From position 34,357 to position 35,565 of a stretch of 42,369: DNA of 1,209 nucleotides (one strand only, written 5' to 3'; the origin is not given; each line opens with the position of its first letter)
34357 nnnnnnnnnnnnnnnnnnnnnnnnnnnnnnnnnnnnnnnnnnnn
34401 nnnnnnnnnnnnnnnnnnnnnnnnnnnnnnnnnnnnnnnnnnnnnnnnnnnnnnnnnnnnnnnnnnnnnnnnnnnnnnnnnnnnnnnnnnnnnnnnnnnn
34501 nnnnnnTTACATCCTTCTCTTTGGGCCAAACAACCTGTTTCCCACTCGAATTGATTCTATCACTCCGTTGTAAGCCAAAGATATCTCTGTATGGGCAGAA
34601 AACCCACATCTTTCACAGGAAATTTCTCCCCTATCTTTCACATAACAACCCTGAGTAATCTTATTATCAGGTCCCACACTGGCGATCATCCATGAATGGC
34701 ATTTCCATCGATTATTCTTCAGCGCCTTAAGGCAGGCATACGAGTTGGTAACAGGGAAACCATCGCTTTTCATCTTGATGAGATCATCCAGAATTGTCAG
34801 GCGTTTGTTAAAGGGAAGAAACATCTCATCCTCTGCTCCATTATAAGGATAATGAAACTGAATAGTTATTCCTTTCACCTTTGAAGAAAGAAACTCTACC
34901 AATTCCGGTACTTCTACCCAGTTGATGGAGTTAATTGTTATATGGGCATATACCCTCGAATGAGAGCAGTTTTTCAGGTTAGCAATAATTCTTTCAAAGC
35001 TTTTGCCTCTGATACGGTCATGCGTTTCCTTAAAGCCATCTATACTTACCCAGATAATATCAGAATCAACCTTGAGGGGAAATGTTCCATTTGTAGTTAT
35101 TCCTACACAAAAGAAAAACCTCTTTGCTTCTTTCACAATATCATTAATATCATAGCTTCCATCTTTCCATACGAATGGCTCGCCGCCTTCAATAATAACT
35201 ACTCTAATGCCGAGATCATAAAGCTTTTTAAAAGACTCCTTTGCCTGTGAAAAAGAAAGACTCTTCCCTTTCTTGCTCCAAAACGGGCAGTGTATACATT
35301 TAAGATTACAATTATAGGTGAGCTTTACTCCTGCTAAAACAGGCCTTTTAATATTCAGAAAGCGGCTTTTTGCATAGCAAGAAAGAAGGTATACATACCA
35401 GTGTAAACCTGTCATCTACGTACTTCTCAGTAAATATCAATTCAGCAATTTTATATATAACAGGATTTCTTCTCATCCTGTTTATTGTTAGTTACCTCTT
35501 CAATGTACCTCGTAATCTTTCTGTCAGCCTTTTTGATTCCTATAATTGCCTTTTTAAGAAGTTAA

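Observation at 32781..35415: Radical-SAM pair (SPASM/twitch-like + B12-binding) embedded in the selenocysteine/formate-dehydrogenase island and apparently co-transcribed with selB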

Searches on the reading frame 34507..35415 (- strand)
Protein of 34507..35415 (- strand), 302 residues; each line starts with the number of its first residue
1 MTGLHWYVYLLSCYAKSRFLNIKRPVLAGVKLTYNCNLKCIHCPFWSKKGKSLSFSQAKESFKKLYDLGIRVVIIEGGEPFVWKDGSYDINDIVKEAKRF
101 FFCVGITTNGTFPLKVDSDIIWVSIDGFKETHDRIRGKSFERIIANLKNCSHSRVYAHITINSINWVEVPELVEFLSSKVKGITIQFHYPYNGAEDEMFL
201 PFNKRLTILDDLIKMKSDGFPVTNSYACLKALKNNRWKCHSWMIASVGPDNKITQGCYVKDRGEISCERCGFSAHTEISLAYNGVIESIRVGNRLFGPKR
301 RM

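Call 4: search_protein_families(library=ncbifam, proteins=[window:34507-35415:-], max_evalue=0.001)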
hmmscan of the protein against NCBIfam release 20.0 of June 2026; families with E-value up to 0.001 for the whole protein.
window:34507-35415:- (302 aa): 42 families (the best 25 are shown)
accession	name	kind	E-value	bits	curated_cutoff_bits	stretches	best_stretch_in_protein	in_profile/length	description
TIGR03961.1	rSAM_PTO1314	hypoth_equivalog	3.5e-37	128.4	306.05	1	23-261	20-267/332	PTO1314 family radical SAM protein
TIGR04054.1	rSAM_NirJ1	equivalog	8.5e-17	60.8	650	1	30-198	40-219/387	putative heme d1 biosynthesis radical SAM protein NirJ1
TIGR04546.1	rSAM_ahbC_deAc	equivalog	1.1e-16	60.6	650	1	19-198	33-222/390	12,18-didecarboxysiroheme deacetylase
TIGR04051.1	rSAM_NirJ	equivalog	4.6e-16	58.7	515.45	1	31-180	7-167/354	heme d1 biosynthesis radical SAM protein NirJ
TIGR03470.1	HpnH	equivalog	6.4e-14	51.7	225.05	1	25-247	27-262/318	adenosyl-hopene transferase HpnH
NF050035.1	rSAM_WgK_link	exception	2.9e-13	49.5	650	1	23-155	6-148/367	radical SAM/SPASM peptide maturase WgkB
TIGR04250.1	SCM_rSAM_ScmE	equivalog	3.9e-12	45.8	400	1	30-176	7-165/358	SynChlorMet cassette radical SAM/SPASM protein ScmE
TIGR04347.1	pseudo_SAM_Halo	equivalog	6.1e-12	45.5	525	1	23-198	36-221/390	TIGR04347 family pseudo-SAM/SPASM protein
TIGR02668.1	moaA_archaeal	equivalog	1.1e-11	44.3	325.25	1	30-179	14-176/303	GTP 3',8-cyclase MoaA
NF033640.1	N_Twi_rSAM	subfamily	2.4e-11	43.4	170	1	21-190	106-310/398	twitch domain-containing radical SAM protein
TIGR04103.1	rSAM_nif11_3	equivalog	7.9e-11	41.2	725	1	28-197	7-187/412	nif11-class peptide radical SAM maturase 3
TIGR04317.1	W_rSAM_matur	equivalog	1.1e-10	41.2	380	1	30-169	8-164/349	tungsten cofactor oxidoreductase radical SAM maturase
NF001199.0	PRK00164.2-1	equivalog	1.4e-10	40.8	231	1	30-211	16-211/308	GTP 3',8-cyclase MoaA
NF045574.1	sacti_mat_StsB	exception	1.9e-10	40.2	625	1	4-185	75-266/466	StsB family radical SAM/SPASM domain sactipeptide maturase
TIGR04133.1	rSAM_w_lipo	hypoth_equivalog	2.3e-10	40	425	1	32-231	30-246/350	TIGR04133 family radical SAM/SPASM protein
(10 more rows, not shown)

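Call 5: search_protein_families(library=pfam, proteins=[window:34507-35415:-], max_evalue=0.001)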
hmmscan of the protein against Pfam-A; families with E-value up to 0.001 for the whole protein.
window:34507-35415:- (302 aa): 2 families
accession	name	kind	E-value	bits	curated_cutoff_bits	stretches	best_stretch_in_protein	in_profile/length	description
PF04055.27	Radical_SAM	-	1.7e-17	64.6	29.5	1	31-176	2-166/166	Radical SAM superfamily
PF11946.13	DUF3463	-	1.7e-06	28.4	31.3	1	183-260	1-79/134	Domain of unknown function (DUF3463)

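Call 14: find_homologous_proteins(query=window:34507-35415:-, max_evalue=0.00001)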
Query window:34507-35415:- (302 aa): 1075 proteins with E <= 0.00001 among 2126 candidates; the best 120 are listed.
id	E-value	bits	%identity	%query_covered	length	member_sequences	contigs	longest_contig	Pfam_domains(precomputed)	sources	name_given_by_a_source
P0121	3.8e-203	692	97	100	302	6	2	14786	PF04055.28,PF11946.14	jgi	-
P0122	4.5e-171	586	80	100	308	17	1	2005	PF04055.28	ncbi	-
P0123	8.3e-169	579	79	100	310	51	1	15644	PF04055.28,PF11946.14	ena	-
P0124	5.2e-159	547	80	95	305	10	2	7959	PF04055.28,PF11946.14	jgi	-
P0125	2.6e-156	538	76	99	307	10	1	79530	PF04055.28,PF11946.14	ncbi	ncbi:radical SAM protein [Candidatus Latescibacterota bacterium]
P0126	1.3e-154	532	70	100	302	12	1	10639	PF04055.28,PF11946.14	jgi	jgi:MoaA/NifB/PqqE/SkfB family radical SAM enzyme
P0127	4.2e-148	511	71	99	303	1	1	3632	PF04055.28,PF11946.14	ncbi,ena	-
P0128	1.3e-144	499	68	98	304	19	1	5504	PF04055.28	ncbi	-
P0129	1.2e-143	496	67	98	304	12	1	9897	PF04055.28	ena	-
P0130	2.2e-143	495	69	99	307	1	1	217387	PF04055.28,PF11946.14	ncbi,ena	-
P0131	1.1e-142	493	68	97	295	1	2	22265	PF04055.28,PF11946.14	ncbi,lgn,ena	-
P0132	1.7e-142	492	67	98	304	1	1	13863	PF04055.28,PF11946.14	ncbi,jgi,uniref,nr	ncbi:radical SAM protein [Candidatus Aerophobetes bacterium]|uniref:Radical SAM protein n=1 Tax=Aero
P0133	2.2e-142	492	66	98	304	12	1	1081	PF04055.28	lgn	-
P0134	2.6e-142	492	67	96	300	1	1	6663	PF04055.28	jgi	jgi:MoaA/NifB/PqqE/SkfB family radical SAM enzyme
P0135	4.0e-142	491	67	98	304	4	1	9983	PF04055.28,PF11946.14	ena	-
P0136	2.4e-141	489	67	98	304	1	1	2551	PF04055.28,PF11946.14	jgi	-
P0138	1.2e-140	486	67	96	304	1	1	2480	PF04055.28,PF11946.14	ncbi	-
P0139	1.5e-140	486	66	98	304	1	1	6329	PF04055.28,PF11946.14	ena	-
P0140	2.3e-139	482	64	100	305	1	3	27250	PF04055.28,PF11946.14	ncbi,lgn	-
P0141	2.7e-139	482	66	98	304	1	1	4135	PF04055.28,PF11946.14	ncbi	-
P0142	9.2e-139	480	65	98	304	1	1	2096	PF04055.28,PF11946.14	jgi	-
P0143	3.0e-138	478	67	97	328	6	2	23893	PF04055.28,PF11946.14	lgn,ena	-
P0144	4.8e-138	478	65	96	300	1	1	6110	PF04055.28,PF11946.14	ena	-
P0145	9.7e-138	477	65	100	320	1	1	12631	PF04055.28,PF11946.14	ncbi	-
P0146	2.3e-137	476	66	97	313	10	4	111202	PF04055.28,PF11946.14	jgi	-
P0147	2.4e-137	475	68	95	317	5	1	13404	PF04055.28,PF11946.14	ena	-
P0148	4.0e-137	475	64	98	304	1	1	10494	PF04055.28,PF11946.14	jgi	-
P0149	9.2e-137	474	66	98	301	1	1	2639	PF04055.28,PF11946.14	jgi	jgi:MoaA/NifB/PqqE/SkfB family radical SAM enzyme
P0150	9.7e-137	473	64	96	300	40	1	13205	PF04055.28,PF11946.14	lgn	-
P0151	2.1e-136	472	66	96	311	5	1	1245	PF04055.28,PF11946.14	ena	-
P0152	2.4e-136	472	68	95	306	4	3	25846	PF04055.28,PF11946.14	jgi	-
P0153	7.7e-136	471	64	99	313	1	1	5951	PF04055.28,PF11946.14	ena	-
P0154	8.4e-136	470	65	98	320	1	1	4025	PF04055.28,PF11946.14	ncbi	-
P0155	8.8e-136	470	64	98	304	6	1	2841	PF04055.28,PF11946.14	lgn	-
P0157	2.8e-135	469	65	97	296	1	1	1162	PF04055.28,PF11946.14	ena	-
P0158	3.1e-135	468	64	98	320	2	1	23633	PF04055.28,PF11946.14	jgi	-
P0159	6.5e-135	467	65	95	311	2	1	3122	PF04055.28,PF11946.14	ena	-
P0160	1.4e-134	466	65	95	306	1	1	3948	PF04055.28,PF11946.14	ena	-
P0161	1.5e-134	466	64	93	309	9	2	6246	PF04055.28,PF11946.14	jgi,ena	-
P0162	2.0e-134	466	66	96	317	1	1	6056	PF04055.28,PF11946.14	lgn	-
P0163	2.4e-134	466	64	96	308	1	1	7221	PF04055.28,PF11946.14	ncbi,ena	-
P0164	5.3e-134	464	62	98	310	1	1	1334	PF04055.28,PF11946.14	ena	-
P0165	1.1e-133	463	64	96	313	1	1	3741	PF04055.28,PF11946.14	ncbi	-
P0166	1.3e-133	463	65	95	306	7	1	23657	PF04055.28,PF11946.14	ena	-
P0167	2.8e-133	462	66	95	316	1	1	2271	PF04055.28,PF11946.14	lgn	-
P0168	2.9e-133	462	63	96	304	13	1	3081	PF04055.28,PF11946.14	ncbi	ncbi:MAG: radical SAM protein [Candidatus Aerophobetes bacterium]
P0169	4.0e-133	462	65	96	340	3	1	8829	PF04055.28,PF11946.14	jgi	-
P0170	4.0e-133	462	62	100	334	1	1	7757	PF04055.28,PF11946.14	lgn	-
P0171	1.5e-132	460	66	91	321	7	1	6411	PF04055.28,PF11946.14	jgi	jgi:MoaA/NifB/PqqE/SkfB family radical SAM enzyme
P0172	2.0e-132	459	65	91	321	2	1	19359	PF04055.28,PF11946.14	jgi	-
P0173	2.0e-132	459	65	95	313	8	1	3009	PF04055.28,PF11946.14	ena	-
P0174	4.0e-132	458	66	91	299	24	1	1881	PF04055.28,PF11946.14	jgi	-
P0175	5.6e-132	458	62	98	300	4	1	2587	PF04055.28,PF11946.14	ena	-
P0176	7.1e-132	457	66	91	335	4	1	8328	PF04055.28,PF11946.14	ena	-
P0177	8.4e-132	457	67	92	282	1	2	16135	PF04055.28,PF11946.14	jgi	jgi:MoaA/NifB/PqqE/SkfB family radical SAM enzyme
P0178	1.5e-131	456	63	95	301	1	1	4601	PF04055.28,PF11946.14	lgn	-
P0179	1.6e-131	456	66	91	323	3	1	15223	PF04055.28,PF11946.14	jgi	jgi:MoaA/NifB/PqqE/SkfB family radical SAM enzyme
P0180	1.8e-131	456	64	96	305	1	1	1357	PF04055.28,PF11946.14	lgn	-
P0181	2.1e-131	456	64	96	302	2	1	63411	PF04055.28,PF11946.14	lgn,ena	-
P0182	3.5e-131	455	64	95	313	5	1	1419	PF04055.28,PF11946.14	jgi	-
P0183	4.2e-131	455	64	96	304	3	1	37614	PF04055.28,PF11946.14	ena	-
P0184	5.3e-131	455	64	95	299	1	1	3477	PF04055.28,PF11946.14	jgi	-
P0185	6.9e-131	454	64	95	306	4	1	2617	PF04055.28,PF11946.14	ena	-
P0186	6.9e-131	454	63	95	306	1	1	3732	PF04055.28,PF11946.14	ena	-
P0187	7.4e-131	454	63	92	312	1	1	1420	PF04055.28,PF11946.14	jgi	jgi:MoaA/NifB/PqqE/SkfB family radical SAM enzyme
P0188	7.6e-131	454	63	98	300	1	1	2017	PF04055.28,PF11946.14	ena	-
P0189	3.3e-130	452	61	99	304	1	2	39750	PF04055.28,PF11946.14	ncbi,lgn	-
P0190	4.7e-130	451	64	96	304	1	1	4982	PF04055.28,PF11946.14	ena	-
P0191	6.6e-130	451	63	97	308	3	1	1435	PF04055.28,PF11946.14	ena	-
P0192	7.4e-130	451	65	98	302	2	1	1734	PF04055.28,PF11946.14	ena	-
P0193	9.6e-130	450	63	96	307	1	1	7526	PF04055.28,PF11946.14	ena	-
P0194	1.1e-129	450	66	96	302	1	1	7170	PF04055.28,PF11946.14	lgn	-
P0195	2.0e-129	449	62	96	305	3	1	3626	PF04055.28,PF11946.14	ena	-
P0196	2.4e-129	449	66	91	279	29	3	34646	PF04055.28,PF11946.14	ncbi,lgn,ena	-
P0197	8.6e-129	447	63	98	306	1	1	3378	PF04055.28,PF11946.14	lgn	-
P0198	8.9e-129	447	62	97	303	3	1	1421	PF04055.28,PF11946.14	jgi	-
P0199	9.4e-129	447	63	92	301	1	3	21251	PF04055.28,PF11946.14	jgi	-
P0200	1.5e-128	447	62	96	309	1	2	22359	PF04055.28,PF11946.14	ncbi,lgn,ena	-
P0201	3.2e-128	445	63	96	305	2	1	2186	PF04055.28,PF11946.14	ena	-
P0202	3.7e-128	445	61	96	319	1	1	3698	PF04055.28,PF11946.14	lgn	-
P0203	4.0e-128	445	62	98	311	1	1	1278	PF04055.28,PF11946.14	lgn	-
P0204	7.1e-128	444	64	91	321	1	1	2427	PF04055.28,PF11946.14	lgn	-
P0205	8.2e-128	444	63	95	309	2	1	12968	PF04055.28,PF11946.14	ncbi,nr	ncbi:MAG: radical SAM protein [Candidatus Stahlbacteria bacterium]|nr:radical SAM protein [Candidatu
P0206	9.7e-128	444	64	91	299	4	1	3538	PF04055.28,PF11946.14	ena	-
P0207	1.9e-127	443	65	91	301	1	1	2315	PF04055.28,PF11946.14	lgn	-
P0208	3.5e-127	442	61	98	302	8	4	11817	PF04055.28,PF11946.14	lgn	-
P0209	4.0e-127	442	60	96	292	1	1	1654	PF04055.28,PF11946.14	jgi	jgi:MoaA/NifB/PqqE/SkfB family radical SAM enzyme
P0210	4.5e-127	442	58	98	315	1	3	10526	PF04055.28,PF11946.14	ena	-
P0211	4.9e-127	442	62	96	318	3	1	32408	PF04055.28,PF11946.14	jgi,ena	-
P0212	4.9e-127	442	64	96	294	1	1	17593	PF04055.28,PF11946.14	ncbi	-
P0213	4.9e-127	442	63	98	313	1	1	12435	PF04055.28,PF11946.14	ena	-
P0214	5.0e-127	442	62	96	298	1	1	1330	PF04055.28,PF11946.14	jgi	jgi:MoaA/NifB/PqqE/SkfB family radical SAM enzyme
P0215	5.4e-127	441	61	96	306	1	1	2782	PF04055.28,PF11946.14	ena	-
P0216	7.7e-127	441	61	96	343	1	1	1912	PF04055.28,PF11946.14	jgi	-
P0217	1.1e-126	440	59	96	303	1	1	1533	PF04055.28,PF11946.14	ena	-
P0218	1.1e-126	440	63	95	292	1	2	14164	PF04055.28,PF11946.14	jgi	-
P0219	1.2e-126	440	60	97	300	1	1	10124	PF04055.28,PF11946.14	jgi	jgi:MoaA/NifB/PqqE/SkfB family radical SAM enzyme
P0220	1.3e-126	440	62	97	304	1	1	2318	PF04055.28,PF11946.14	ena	-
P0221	1.5e-126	440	62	95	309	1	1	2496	PF04055.28,PF11946.14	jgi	jgi:MoaA/NifB/PqqE/SkfB family radical SAM enzyme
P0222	2.6e-126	439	62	97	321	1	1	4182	PF04055.28,PF11946.14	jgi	jgi:MoaA/NifB/PqqE/SkfB family radical SAM enzyme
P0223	2.9e-126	439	60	98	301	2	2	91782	PF04055.28,PF11946.14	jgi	-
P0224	3.4e-126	439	60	96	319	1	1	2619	PF04055.28,PF11946.14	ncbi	-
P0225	4.1e-126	439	62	96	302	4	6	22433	PF04055.28,PF11946.14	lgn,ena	-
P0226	4.9e-126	438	61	96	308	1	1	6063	PF04055.28,PF11946.14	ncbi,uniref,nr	ncbi:DUF3463 domain-containing protein [candidate division KSB3 bacterium]|uniref:DUF3463 domain-con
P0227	1.5e-125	437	60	98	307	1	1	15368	PF04055.28,PF11946.14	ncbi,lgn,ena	-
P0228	1.9e-125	436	61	95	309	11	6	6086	PF04055.28,PF11946.14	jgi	jgi:MoaA/NifB/PqqE/SkfB family radical SAM enzyme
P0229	2.7e-125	436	63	92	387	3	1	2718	PF04055.28,PF11946.14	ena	-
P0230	3.8e-125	435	61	95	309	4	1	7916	PF04055.28,PF11946.14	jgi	jgi:MoaA/NifB/PqqE/SkfB family radical SAM enzyme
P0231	6.8e-125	435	60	93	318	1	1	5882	PF04055.28,PF11946.14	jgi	jgi:MoaA/NifB/PqqE/SkfB family radical SAM enzyme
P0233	7.3e-125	434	61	96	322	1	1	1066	PF04055.28,PF11946.14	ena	-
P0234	8.2e-125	434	60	96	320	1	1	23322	PF04055.28,PF11946.14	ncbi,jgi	ncbi:MAG: DUF3463 domain-containing protein [Planctomycetota bacterium]|jgi:MoaA/NifB/PqqE/SkfB fami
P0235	1.2e-124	434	60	97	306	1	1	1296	PF04055.28,PF11946.14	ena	-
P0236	1.4e-124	433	60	97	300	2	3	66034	PF04055.28,PF11946.14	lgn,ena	-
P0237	1.7e-124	433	60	96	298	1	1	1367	PF04055.28,PF11946.14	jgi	-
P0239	1.7e-124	433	61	96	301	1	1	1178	PF04055.28,PF11946.14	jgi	jgi:MoaA/NifB/PqqE/SkfB family radical SAM enzyme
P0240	2.0e-124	433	62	91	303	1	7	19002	PF04055.28,PF11946.14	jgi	jgi:MoaA/NifB/PqqE/SkfB family radical SAM enzyme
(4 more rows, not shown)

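Call 21: search_solved_structures(query=window:34507-35415:-, max_evalue=0.01)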
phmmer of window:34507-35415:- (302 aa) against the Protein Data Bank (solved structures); distinct sequences matched with E-value up to 0.01: 11.
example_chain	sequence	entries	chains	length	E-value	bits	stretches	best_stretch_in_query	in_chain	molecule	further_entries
6efn_A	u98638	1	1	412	7.1e-07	32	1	21-176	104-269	Sporulation killing factor maturation protein SkfB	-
5vsl_A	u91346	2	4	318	8.5e-05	25.2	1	24-147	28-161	Radical S-adenosyl methionine domain-containing protein 2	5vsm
6q2p_A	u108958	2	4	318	8.7e-05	25.1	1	24-147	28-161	Radical S-adenosyl methionine domain-containing protein 2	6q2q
8wm2_A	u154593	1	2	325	0.00018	24.1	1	31-118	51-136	Fe-S radical SAM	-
9dfu_A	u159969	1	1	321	0.0003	23.4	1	25-113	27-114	Radical SAM core domain-containing protein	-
7n7h_A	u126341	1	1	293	0.00041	22.9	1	25-112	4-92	VIPERIN-LIKE ENZYME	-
9dfn_A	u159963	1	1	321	0.00051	22.6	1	25-113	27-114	Radical SAM core domain-containing protein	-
6b4c_A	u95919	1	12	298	0.00053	22.5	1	25-132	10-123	Viperin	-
9dgw_A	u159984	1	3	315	0.00065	22.3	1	25-132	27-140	Radical SAM core domain-containing protein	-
7n7i_A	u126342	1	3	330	0.00067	22.2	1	25-132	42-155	Viperin-like enzyme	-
9dfw_A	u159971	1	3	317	0.00086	21.9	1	25-132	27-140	Radical SAM core domain-containing protein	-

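Call 42: find_encoding_contigs(protein=P0146, flank=10000, max_places=1)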
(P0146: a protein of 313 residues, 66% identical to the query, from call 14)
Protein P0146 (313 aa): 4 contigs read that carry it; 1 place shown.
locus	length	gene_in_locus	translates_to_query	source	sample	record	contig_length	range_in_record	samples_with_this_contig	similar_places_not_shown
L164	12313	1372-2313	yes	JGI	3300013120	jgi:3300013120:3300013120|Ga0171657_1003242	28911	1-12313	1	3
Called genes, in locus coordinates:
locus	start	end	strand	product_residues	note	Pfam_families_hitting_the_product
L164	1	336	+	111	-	?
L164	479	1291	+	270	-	PF24859:FdhE_central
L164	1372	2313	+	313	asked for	PF04055:Radical_SAM, PF11946:DUF3463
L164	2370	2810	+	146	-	PF02662:FlpD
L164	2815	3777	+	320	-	PF01058:Oxidored_q6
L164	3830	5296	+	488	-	PF27537:HoxH, PF00374:NiFeSe_Hases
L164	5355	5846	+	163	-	PF01750:HycI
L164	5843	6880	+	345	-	PF21948:LplA-B_cat, PF10437:Lip_prot_lig_C (weak)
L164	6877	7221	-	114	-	-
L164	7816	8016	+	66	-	PF09723:Zn_ribbon_8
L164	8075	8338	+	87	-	PF02583:Trns_repr_metal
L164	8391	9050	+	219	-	PF00085:Thioredoxin (faint), PF13728:TraF (faint), PF23357:DUF7088 (faint), PF13098:Thioredoxin_2 (faint), PF00462:Glutaredoxin (faint), PF13192:Thioredoxin_3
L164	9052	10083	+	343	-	PF07992:Pyr_redox_2, PF12831:FAD_oxidored (weak), PF13738:Pyr_redox_3, PF00070:Pyr_redox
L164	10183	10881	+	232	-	PF13428:TPR_14 (faint), PF10571:UPF0547 (weak)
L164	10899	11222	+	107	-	PF18910:DUF5665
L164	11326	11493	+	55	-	-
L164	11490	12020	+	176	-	-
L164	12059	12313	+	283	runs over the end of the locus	PF01261:AP_endonuc_2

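Call 43: find_encoding_contigs(protein=P0223, flank=10000, max_places=1)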
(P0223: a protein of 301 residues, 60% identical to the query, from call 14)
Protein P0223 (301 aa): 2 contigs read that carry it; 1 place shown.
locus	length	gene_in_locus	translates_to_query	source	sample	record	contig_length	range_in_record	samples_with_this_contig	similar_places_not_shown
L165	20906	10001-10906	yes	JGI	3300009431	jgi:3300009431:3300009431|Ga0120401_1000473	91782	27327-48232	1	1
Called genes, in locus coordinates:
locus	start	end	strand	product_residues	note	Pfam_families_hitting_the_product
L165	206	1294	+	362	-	PF07396:Porin_O_P (faint)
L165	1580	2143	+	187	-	PF04879:Molybdop_Fe4S4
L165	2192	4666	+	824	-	PF00384:Molybdopterin, PF01568:Molydop_binding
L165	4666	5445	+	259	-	PF12837:Fer4_6 (faint), PF12838:Fer4_7, PF13237:Fer4_10 (weak), PF13247:Fer4_11, PF14697:Fer4_21 (weak), PF12838:Fer4_7, PF00037:Fer4 (weak), PF12797:Fer4_2 (weak), +4 more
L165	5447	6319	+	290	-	PF03916:NrfD, PF14589:NrfD_2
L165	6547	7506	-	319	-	PF01040:UbiA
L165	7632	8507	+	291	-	PF24859:FdhE_central, PF24860:FdhE_C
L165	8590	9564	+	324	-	PF00348:polyprenyl_synt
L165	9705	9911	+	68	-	PF02416:TatA_B_E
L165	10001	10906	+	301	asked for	PF04055:Radical_SAM, PF11946:DUF3463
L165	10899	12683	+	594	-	PF02310:B12-binding, PF04055:Radical_SAM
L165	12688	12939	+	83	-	PF02416:TatA_B_E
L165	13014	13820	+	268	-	PF00902:TatC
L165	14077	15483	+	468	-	PF12390:Se-cys_synth_N, PF03841:SelA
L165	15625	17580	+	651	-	PF00009:GTP_EFTU, PF03144:GTP_EFTU_D2, PF25461:Beta-barrel_SelB, PF09107:WHD_3rd_SelB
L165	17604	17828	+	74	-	-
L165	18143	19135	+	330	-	PF00586:AIRS, PF02769:AIRS_C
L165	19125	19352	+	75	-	PF01206:TusA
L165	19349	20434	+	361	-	PF04143:Sulf_transp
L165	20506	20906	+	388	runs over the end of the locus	PF00266:Aminotran_5, PF01053:Cys_Met_Meta_PP (weak), PF01212:Beta_elim_lyase, PF01041:DegT_DnrJ_EryC1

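Call 44: find_encoding_contigs(protein=P0181, flank=10000, max_places=1)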
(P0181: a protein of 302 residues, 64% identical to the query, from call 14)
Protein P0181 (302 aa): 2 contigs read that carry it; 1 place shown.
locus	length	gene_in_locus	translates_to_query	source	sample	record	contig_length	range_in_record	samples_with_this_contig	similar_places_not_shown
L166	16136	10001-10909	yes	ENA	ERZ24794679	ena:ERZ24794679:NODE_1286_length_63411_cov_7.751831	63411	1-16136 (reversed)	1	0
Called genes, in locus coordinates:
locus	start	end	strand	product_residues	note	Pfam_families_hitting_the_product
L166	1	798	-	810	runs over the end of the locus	PF00488:MutS_V, PF20297:MSSS, PF01713:Smr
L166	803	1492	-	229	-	PF02674:Colicin_V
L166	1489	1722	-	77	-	-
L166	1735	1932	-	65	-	-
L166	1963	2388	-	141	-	PF01597:GCV_H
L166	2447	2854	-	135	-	-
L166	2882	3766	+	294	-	PF01058:Oxidored_q6, PF14720:NiFe_hyd_SSU_C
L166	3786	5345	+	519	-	PF27537:HoxH, PF00374:NiFeSe_Hases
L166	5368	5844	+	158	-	PF01750:HycI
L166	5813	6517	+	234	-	PF12225:DUF5981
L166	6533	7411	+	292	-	PF02219:MTHFR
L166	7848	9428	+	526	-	PF02219:MTHFR, PF12225:DUF5981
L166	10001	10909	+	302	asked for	PF04055:Radical_SAM, PF11946:DUF3463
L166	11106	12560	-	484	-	PF14691:Fer4_20, PF00070:Pyr_redox (faint), PF01262:AlaDh_PNT_C (faint), PF07992:Pyr_redox_2, PF12831:FAD_oxidored (weak), PF13450:NAD_binding_8 (weak)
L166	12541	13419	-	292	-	PF10418:DHODB_Fe-S_bind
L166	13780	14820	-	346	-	PF21948:LplA-B_cat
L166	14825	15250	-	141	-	PF01597:GCV_H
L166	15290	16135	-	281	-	?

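Call 70: predict_structure(alignment_id=A3)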
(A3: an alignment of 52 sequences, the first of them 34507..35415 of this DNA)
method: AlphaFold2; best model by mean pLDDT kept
length: 302 residues; sequences in the alignment: 52
mean_pLDDT: 89.1   pTM: 0.89
mean pLDDT of the five models: 89.1, 89.1, 88.4, 87.4, 85.9
residues with pLDDT >= 90: 189; 70-90: 86; 50-70: 19; < 50: 8
segments of 3 or more residues with pLDDT < 50: 260-264
pLDDT, mean of each block of 10 residues (from residue 1): 69 87 90 93 83 95 95 93 97 98 96 97 98 96 98 96 97 98 92 74 93 98 96 81 85 73 54 87 89 82 48
secondary structure, 60 per line:
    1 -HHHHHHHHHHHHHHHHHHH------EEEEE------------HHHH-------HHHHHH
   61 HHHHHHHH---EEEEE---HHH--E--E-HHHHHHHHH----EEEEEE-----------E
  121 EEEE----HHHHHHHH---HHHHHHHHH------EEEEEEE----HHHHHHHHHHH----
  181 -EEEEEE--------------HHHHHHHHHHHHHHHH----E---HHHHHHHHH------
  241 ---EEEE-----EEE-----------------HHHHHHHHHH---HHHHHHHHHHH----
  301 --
elements in order: H2-20 E27-31 H44-47 H55-68 E72-76 H90-98 E103-108 E120-124 H129-136 H140-148 E155-161 H166-176 E182-187 H202-217 H226-234 E244-247 E253-255 H273-282 H286-296
